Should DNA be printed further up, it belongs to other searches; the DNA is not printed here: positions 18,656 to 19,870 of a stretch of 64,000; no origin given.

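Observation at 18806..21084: Polyamine locus with a carbamoyltransferase paralog whose four catalytic motifs are all substituted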

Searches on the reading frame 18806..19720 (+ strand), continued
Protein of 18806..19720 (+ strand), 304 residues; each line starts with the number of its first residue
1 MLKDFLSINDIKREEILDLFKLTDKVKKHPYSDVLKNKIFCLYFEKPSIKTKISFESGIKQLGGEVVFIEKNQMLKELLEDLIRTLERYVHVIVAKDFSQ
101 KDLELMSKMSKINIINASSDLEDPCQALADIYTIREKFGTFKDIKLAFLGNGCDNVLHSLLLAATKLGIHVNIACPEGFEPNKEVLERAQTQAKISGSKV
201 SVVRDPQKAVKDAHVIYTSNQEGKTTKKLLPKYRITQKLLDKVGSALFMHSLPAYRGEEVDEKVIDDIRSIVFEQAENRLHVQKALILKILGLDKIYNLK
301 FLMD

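Call 54: search_protein_families(library=ncbifam, proteins=[L091:3257-4207:+, L090:7052-7975:+, L091:2281-3174:+, L091:1449-2255:+, L091:7038-8267:-, L091:4241-5167:+], max_evalue=0.001)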
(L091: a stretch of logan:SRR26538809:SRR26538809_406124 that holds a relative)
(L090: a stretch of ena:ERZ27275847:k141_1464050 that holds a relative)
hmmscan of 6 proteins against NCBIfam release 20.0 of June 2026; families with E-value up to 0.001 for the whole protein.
L091:3257-4207:+ (316 aa): 16 families
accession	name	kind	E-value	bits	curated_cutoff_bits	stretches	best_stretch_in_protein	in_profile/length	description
NF001986.0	PRK00779.1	subfamily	1.1e-83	280.9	306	1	2-314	5-305/307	ornithine carbamoyltransferase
NF011379.0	PRK14804.1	equivalog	3.1e-82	276.1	373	1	2-313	6-309/311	ornithine carbamoyltransferase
TIGR00658.1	orni_carb_tr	equivalog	8.4e-77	258.3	280.85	1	3-313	1-303/304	ornithine carbamoyltransferase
NF011380.0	PRK14805.1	equivalog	7.7e-73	245.2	421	1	3-314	2-301/302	ornithine carbamoyltransferase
TIGR04384.1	putr_carbamoyl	exception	4.7e-67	226.4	500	1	4-313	1-307/330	putrescine carbamoyltransferase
NF002470.0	PRK01713.1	equivalog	1.2e-41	143.3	545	1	3-310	8-330/334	ornithine carbamoyltransferase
NF003384.0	PRK04523.1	equivalog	1.6e-38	132.6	288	2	93-314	114-334/336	N-acetylornithine carbamoyltransferase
NF003286.0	PRK04284.1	subfamily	3.2e-38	131.7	515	1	3-275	7-275/332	ornithine carbamoyltransferase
NF002032.1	PRK00856.1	equivalog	1.1e-34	120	263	1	3-312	1-296/297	aspartate carbamoyltransferase catalytic subunit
NF009213.0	PRK12562.1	subfamily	1.8e-33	116.3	559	1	3-314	7-333/334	ornithine carbamoyltransferase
TIGR00670.1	asp_carb_tr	equivalog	1.4e-32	113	236.95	1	3-312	1-302/304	aspartate carbamoyltransferase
NF006046.0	PRK08192.1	equivalog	6e-15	55.3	512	1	3-313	7-317/339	aspartate carbamoyltransferase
NF005538.0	PRK07200.1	equivalog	1.2e-13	50.9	453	1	118-252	156-301/396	knotted carbamoyltransferase YgeW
NF008853.0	PRK11891.1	equivalog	4.8e-13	48.5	560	1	30-314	118-399/430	aspartate carbamoyltransferase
TIGR03316.1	ygeW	equivalog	6.2e-13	48.4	500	1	118-242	153-287/391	knotted carbamoyltransferase YgeW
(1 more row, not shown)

L090:7052-7975:+ (307 aa): 16 families
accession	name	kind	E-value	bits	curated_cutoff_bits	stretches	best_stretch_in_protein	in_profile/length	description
NF001986.0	PRK00779.1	subfamily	3.1e-98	328.7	306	1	3-306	3-304/307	ornithine carbamoyltransferase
NF011379.0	PRK14804.1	equivalog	3.5e-96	322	373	1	7-305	8-308/311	ornithine carbamoyltransferase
TIGR00658.1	orni_carb_tr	equivalog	7.3e-94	314.4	280.85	1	6-304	1-301/304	ornithine carbamoyltransferase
NF011380.0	PRK14805.1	equivalog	5.1e-81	272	421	1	6-305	2-299/302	ornithine carbamoyltransferase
TIGR04384.1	putr_carbamoyl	exception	1.9e-74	250.8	500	1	8-305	2-306/330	putrescine carbamoyltransferase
NF003286.0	PRK04284.1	subfamily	1.1e-55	189.1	515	2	2-270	3-277/332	ornithine carbamoyltransferase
NF002470.0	PRK01713.1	equivalog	6e-45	154.1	545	1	1-271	3-279/334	ornithine carbamoyltransferase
NF003384.0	PRK04523.1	equivalog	8.5e-42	143.4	288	1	6-305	4-332/336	N-acetylornithine carbamoyltransferase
NF002032.1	PRK00856.1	equivalog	3.5e-41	141.3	263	1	6-304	1-295/297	aspartate carbamoyltransferase catalytic subunit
TIGR00670.1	asp_carb_tr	equivalog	2.7e-39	135.1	236.95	1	6-304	1-301/304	aspartate carbamoyltransferase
NF009213.0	PRK12562.1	subfamily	1.8e-37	129.5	559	2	6-270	7-278/334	ornithine carbamoyltransferase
NF006046.0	PRK08192.1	equivalog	4.2e-24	85.4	512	1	2-302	3-313/339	aspartate carbamoyltransferase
NF008853.0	PRK11891.1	equivalog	1.5e-21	76.6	560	1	34-305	119-397/430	aspartate carbamoyltransferase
NF005538.0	PRK07200.1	equivalog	5.2e-12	45.5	453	1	3-230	19-278/396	knotted carbamoyltransferase YgeW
NF010387.0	PRK13814.1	equivalog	6.1e-11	41.8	660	1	6-302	6-299/310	aspartate carbamoyltransferase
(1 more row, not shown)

L091:2281-3174:+ (297 aa): 10 families
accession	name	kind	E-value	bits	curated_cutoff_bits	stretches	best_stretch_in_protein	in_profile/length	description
TIGR00746.1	arcC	equivalog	6e-114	380.2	358.25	1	2-295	1-308/309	carbamate kinase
NF009008.0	PRK12354.1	subfamily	1.1e-97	326.9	361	1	3-296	2-300/308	carbamate kinase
NF009007.0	PRK12352.1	subfamily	5.9e-95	317.8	266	1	3-295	4-314/316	carbamate kinase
NF006926.0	PRK09411.1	equivalog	6.8e-76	255.3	416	1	1-295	1-296/297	carbamate kinase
TIGR00761.1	argB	equivalog_domain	4.7e-14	52.5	151.3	1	194-276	153-231/231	acetylglutamate kinase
NF010659.0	PRK14058.1-1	equivalog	5e-09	35.7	223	1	164-279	137-249/267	[LysW]-aminoadipate kinase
NF040647.1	IPPK_Arch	equivalog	9.5e-08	31.6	120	1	153-294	116-259/259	isopentenyl phosphate kinase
TIGR02076.1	pyrH_arch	equivalog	1.3e-06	28.2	158.05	1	190-292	111-215/222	UMP kinase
NF010662.0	PRK14058.1-4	equivalog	1.3e-06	27.8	194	1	136-294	114-261/264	[LysW]-aminoadipate/[LysW]-glutamate kinase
NF010661.0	PRK14058.1-3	equivalog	1e-05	24.7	251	1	180-279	159-253/283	acetylglutamate/acetylaminoadipate kinase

L091:1449-2255:+ (268 aa): 0 families

L091:7038-8267:- (409 aa): 69 families (the best 25 are shown)
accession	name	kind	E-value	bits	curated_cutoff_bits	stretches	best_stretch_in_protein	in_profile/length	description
NF004426.0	PRK05769.1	equivalog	4.5e-115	384.9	552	1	4-407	11-440/441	acetyl ornithine aminotransferase family protein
NF005993.0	PRK08117.1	subfamily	3.3e-94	315.9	574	1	12-408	7-431/433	aspartate aminotransferase family protein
TIGR00707.1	argD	subfamily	5.1e-92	308.6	410.05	1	26-404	7-380/381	acetylornithine/succinylornithine family transaminase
NF002874.0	PRK03244.1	equivalog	6.9e-81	272.1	457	1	11-407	8-395/399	acetylornithine transaminase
NF002325.0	PRK01278.1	subfamily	2.1e-78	263.7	372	1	29-407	14-389/395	acetylornithine transaminase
NF002797.0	PRK02936.1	equivalog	2.4e-78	263.5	496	1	26-406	9-379/385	acetylornithine transaminase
TIGR03251.1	LAT_fam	equivalog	6e-75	252.4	520.8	1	32-404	23-432/433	L-lysine 6-transaminase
NF006228.0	PRK08360.1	equivalog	1.8e-72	244.4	608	1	9-407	2-427/443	aspartate aminotransferase family protein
NF006733.0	PRK09264.1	subfamily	8.5e-72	242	438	1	27-407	20-417/425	diaminobutyrate--2-oxoglutarate transaminase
NF005376.0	PRK06918.1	equivalog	1.3e-70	238.1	676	1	4-406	11-443/451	4-aminobutyrate--2-oxoglutarate transaminase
NF053554.1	prodigi_MAP_PigE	equivalog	2e-70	238.1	850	1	31-355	403-730/837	prodigiosin MAP biosynthesis aminotransferase PigE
NF042418.1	LysJ_Th_th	equivalog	1e-69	235.3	700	1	29-402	19-383/386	[LysW]-aminoadipate semialdehyde transaminase LysJ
NF003273.0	PRK04260.1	equivalog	6.3e-69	232.3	616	1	35-404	18-375/376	acetylornithine transaminase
NF003145.0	PRK04073.1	equivalog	1.2e-68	231.4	656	1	9-404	3-395/396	ornithine--oxo-acid transaminase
TIGR00700.1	GABAtrnsam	equivalog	2.3e-68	230.7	506.65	1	28-405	15-419/420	4-aminobutyrate--2-oxoglutarate transaminase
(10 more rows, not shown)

L091:4241-5167:+ (308 aa): 16 families
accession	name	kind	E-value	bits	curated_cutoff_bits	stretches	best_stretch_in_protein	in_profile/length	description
NF001986.0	PRK00779.1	subfamily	8.4e-100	333.8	306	1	2-303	5-306/307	ornithine carbamoyltransferase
TIGR00658.1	orni_carb_tr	equivalog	1.1e-99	333.5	280.85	1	3-301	1-303/304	ornithine carbamoyltransferase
NF011380.0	PRK14805.1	equivalog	2.5e-80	269.8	421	1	3-302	2-301/302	ornithine carbamoyltransferase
TIGR04384.1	putr_carbamoyl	exception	5.2e-78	262.5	500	1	4-304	1-310/330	putrescine carbamoyltransferase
NF003286.0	PRK04284.1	subfamily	5.8e-60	203.1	515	1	3-264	7-276/332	ornithine carbamoyltransferase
NF011379.0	PRK14804.1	equivalog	6.2e-47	160.2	373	1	3-301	7-309/311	ornithine carbamoyltransferase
NF009213.0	PRK12562.1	subfamily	4.6e-44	151.2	559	1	2-302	6-333/334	ornithine carbamoyltransferase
NF002032.1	PRK00856.1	equivalog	3.4e-43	148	263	1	3-300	1-296/297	aspartate carbamoyltransferase catalytic subunit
NF002470.0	PRK01713.1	equivalog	2.2e-42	145.7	545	1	4-264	9-277/334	ornithine carbamoyltransferase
TIGR00670.1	asp_carb_tr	equivalog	2.5e-40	138.5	236.95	1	4-301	2-303/304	aspartate carbamoyltransferase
NF003384.0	PRK04523.1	equivalog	1.4e-39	136.1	288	1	3-302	4-334/336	N-acetylornithine carbamoyltransferase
NF008853.0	PRK11891.1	equivalog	1.1e-23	83.5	560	1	3-302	89-399/430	aspartate carbamoyltransferase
NF006046.0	PRK08192.1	equivalog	1.8e-22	80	512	1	4-302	8-318/339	aspartate carbamoyltransferase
NF010387.0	PRK13814.1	equivalog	5.1e-15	55.2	660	1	19-298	27-300/310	aspartate carbamoyltransferase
NF005538.0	PRK07200.1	equivalog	1.3e-08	34.3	453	1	3-227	22-277/396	knotted carbamoyltransferase YgeW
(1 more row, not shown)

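Call 60: find_encoding_contigs(protein=P0302, flank=3000, max_places=3)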
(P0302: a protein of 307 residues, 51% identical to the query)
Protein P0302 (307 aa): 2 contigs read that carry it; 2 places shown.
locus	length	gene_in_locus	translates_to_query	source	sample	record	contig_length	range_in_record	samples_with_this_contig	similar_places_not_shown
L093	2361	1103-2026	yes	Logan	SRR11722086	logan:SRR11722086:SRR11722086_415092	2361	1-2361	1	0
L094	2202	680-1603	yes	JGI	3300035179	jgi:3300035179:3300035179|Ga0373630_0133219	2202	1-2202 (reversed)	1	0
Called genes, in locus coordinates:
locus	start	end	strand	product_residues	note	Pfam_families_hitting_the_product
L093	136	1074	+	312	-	PF02729:OTCace_N, PF00185:OTCace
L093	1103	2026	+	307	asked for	PF02729:OTCace_N, PF00185:OTCace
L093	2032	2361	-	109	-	?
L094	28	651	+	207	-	PF02729:OTCace_N, PF00185:OTCace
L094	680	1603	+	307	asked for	PF02729:OTCace_N, PF00185:OTCace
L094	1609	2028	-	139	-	-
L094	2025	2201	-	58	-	?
